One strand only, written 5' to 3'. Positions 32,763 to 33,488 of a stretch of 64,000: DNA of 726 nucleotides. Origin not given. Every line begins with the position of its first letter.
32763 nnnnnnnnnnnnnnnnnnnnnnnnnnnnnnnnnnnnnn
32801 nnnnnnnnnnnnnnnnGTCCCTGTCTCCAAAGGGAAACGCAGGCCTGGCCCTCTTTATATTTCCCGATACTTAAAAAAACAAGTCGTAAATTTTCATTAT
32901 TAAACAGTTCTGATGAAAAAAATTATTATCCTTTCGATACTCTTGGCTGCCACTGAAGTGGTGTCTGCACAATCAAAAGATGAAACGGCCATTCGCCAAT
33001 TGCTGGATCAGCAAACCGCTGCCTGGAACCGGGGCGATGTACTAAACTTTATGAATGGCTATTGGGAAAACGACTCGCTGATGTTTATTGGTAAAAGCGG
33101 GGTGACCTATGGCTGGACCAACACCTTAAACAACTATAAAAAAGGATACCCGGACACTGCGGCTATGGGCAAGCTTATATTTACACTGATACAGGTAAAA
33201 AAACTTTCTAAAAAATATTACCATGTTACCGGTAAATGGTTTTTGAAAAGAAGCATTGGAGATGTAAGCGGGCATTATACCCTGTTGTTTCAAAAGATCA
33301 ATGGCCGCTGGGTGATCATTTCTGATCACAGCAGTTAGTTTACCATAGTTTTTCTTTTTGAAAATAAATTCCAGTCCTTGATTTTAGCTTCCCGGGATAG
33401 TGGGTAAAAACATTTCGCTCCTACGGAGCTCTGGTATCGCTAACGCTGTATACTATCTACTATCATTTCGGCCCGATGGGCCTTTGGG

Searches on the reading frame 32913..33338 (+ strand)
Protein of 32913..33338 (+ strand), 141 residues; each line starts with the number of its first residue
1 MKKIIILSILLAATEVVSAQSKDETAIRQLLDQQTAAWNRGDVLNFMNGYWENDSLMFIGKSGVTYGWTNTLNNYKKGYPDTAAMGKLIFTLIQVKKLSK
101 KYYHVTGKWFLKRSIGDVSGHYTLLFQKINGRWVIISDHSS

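Call 69: search_protein_families(library=pfam, proteins=[window:32913-33338:+], max_evalue=0.001)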
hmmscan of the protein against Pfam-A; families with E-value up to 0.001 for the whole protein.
window:32913-33338:+ (141 aa): 1 family
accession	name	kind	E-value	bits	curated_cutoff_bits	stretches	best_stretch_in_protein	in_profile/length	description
PF14534.12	DUF4440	-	1.3e-05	26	25.2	1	27-135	1-107/107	Domain of unknown function (DUF4440)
